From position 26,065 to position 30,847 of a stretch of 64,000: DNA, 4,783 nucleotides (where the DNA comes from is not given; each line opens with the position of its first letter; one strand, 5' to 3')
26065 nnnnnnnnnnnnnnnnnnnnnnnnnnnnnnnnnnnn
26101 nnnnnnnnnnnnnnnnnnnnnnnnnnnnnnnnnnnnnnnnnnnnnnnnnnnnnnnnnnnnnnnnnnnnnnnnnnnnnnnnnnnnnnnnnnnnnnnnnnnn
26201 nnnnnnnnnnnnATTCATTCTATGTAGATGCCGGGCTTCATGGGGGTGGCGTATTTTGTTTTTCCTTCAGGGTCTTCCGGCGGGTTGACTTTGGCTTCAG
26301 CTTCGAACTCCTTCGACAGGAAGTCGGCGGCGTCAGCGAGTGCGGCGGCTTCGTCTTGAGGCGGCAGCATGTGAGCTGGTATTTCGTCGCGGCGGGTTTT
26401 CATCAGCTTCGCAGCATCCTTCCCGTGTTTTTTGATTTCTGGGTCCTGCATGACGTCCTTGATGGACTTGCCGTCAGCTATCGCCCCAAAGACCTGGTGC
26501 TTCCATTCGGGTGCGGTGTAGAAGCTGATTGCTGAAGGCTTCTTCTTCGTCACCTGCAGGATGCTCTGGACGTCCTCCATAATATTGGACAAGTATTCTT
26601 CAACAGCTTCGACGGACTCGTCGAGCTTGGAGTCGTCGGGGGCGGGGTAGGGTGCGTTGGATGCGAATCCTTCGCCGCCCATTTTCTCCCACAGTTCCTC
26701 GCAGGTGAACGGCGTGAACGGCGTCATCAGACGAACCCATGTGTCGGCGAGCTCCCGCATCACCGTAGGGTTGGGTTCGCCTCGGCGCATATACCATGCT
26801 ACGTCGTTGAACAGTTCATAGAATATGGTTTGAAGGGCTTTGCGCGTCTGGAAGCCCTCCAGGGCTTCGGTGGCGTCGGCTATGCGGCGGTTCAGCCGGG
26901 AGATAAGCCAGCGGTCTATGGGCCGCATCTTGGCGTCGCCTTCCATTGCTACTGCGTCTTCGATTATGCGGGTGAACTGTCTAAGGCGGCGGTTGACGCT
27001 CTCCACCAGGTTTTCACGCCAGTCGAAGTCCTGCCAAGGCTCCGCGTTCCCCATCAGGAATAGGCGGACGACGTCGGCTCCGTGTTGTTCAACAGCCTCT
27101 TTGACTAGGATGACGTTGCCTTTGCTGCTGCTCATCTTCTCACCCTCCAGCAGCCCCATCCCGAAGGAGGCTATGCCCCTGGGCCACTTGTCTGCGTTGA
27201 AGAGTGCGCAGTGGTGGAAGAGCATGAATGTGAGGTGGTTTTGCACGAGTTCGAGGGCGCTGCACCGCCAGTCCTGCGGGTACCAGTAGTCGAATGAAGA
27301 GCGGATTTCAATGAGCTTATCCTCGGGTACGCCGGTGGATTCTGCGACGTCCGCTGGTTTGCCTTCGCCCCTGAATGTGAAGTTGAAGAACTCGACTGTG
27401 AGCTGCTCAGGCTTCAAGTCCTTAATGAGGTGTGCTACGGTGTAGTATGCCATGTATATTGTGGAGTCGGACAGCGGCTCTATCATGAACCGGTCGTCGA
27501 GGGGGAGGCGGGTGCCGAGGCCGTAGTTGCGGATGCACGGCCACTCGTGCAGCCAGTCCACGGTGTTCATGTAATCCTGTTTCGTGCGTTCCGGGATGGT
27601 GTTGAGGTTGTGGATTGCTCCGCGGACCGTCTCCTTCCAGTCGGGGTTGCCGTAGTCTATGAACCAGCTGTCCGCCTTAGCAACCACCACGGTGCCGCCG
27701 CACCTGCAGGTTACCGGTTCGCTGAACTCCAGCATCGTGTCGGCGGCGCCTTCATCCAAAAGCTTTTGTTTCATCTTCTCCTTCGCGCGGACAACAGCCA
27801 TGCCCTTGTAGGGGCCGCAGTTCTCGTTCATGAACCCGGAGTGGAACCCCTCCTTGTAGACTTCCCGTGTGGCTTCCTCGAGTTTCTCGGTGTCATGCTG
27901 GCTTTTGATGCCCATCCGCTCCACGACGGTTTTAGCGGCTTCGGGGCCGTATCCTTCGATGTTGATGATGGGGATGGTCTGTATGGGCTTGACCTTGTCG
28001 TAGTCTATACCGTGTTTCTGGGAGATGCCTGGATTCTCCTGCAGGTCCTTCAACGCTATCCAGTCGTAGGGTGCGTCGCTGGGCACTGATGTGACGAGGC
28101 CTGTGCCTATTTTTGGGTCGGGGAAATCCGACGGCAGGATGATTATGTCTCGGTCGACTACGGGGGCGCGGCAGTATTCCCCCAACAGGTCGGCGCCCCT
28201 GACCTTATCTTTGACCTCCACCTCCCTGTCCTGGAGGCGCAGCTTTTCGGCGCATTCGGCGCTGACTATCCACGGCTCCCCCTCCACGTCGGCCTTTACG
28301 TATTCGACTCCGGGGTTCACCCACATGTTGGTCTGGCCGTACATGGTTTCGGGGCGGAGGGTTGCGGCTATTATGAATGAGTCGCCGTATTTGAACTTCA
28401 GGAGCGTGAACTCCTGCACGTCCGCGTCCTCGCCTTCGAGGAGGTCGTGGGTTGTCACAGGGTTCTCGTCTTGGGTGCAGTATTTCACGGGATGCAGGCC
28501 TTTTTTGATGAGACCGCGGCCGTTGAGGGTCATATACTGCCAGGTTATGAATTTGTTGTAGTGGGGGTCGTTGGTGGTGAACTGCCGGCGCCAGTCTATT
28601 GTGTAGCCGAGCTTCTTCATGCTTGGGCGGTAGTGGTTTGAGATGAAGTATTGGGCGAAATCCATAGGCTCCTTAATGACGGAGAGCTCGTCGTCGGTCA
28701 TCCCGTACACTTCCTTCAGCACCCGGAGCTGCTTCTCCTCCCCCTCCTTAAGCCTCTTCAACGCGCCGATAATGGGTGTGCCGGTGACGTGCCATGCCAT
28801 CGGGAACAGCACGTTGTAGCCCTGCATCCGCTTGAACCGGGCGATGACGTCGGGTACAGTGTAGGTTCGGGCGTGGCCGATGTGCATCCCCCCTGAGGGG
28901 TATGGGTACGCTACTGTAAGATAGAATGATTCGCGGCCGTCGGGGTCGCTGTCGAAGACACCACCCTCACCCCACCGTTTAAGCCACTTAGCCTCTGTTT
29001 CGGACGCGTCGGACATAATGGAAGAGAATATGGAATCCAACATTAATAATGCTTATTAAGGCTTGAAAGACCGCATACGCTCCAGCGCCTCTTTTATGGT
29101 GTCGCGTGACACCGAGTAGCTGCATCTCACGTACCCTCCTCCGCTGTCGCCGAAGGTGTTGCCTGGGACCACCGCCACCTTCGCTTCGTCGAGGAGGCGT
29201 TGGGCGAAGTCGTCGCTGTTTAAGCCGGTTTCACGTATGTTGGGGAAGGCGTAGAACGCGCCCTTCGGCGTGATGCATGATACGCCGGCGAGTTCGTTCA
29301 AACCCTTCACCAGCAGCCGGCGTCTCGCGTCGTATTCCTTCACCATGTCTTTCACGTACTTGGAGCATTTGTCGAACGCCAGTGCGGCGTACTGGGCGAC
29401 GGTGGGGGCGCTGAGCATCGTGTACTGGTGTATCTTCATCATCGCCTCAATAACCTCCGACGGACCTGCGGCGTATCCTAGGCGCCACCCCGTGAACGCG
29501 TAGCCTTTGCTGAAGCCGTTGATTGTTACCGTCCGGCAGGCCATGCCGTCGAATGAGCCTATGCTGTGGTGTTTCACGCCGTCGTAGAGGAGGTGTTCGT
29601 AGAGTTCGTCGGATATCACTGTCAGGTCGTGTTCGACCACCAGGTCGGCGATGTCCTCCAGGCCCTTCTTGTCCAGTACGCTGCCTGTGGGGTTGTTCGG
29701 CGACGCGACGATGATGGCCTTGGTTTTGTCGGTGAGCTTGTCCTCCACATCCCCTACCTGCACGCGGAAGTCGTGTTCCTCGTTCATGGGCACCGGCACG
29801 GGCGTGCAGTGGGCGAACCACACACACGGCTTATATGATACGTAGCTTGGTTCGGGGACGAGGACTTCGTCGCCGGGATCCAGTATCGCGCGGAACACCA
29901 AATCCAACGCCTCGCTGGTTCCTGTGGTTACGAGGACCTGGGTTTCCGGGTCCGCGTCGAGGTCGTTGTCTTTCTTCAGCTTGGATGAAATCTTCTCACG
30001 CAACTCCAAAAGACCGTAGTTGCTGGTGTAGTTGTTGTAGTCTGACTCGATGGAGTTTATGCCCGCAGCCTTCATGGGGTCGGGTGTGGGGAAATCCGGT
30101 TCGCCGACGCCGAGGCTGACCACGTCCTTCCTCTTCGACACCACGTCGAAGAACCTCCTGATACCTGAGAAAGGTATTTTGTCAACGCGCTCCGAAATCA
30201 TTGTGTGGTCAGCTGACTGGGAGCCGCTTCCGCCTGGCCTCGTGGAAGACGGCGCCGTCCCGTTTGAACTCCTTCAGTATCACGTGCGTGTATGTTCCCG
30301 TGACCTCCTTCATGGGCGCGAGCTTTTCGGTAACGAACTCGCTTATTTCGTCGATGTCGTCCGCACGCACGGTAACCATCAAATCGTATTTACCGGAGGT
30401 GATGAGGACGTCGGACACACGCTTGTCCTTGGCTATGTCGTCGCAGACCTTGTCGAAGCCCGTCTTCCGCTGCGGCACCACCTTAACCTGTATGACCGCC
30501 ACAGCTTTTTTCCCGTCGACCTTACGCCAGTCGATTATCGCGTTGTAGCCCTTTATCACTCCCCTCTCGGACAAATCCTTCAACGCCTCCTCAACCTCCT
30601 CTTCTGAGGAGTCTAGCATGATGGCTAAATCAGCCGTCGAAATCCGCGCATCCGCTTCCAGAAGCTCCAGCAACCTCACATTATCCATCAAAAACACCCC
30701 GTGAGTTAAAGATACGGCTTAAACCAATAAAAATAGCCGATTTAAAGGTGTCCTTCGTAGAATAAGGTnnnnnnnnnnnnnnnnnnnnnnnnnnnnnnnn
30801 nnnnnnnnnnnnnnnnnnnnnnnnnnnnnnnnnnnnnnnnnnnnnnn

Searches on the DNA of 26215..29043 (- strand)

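Call 54: search_rna_families(sources=[L023, L019, L030], threshold=evalue, max_evalue=0.1)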
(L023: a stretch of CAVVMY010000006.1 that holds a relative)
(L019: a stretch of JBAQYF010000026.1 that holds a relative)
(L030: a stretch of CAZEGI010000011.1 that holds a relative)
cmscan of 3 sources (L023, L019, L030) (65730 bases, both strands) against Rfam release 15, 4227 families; matches with E-value up to 0.1: 4.
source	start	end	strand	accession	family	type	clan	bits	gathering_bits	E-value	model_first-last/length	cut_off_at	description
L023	14579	14666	-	RF00005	tRNA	Gene; tRNA;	CL00001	55.6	29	2.9e-09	1-71/71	no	tRNA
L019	4376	4449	-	RF00005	tRNA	Gene; tRNA;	CL00001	53.2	29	1.3e-08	1-71/71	no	tRNA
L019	13234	13321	-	RF00005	tRNA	Gene; tRNA;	CL00001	50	29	1e-07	1-71/71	no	tRNA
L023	2027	2100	-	RF00005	tRNA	Gene; tRNA;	CL00001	49.9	29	1.1e-07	1-71/71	no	tRNA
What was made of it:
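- On Any curated Rfam family other than tRNA: Nothing for the downstream elements in L019, L023 or L030 (call 54).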

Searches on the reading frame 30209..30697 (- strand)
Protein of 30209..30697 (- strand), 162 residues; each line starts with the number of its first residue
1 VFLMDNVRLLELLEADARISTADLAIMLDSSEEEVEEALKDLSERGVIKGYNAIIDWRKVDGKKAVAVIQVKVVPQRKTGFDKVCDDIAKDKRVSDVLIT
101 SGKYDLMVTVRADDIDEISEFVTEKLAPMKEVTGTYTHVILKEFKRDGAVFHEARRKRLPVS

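Call 71: search_protein_families(library=pfam, proteins=[window:30209-30697:-], max_evalue=0.001)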
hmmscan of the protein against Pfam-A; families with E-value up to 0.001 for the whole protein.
window:30209-30697:- (162 aa): 4 families
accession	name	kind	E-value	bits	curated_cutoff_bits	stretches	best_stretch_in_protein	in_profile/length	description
PF01037.27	AsnC_trans_reg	-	1.9e-14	53.7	25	1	69-143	1-73/73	Lrp/AsnC ligand binding domain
PF13412.12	HTH_24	-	4.3e-06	26.6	21.9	1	8-49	7-48/48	Winged helix-turn-helix DNA-binding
PF13545.12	HTH_Crp_2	-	5.2e-06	26.8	27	1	17-54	21-61/70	Crp-like helix-turn-helix domain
PF13404.12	HTH_AsnC-type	-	1.4e-05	25.2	27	1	8-40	7-39/42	AsnC-type helix-turn-helix domain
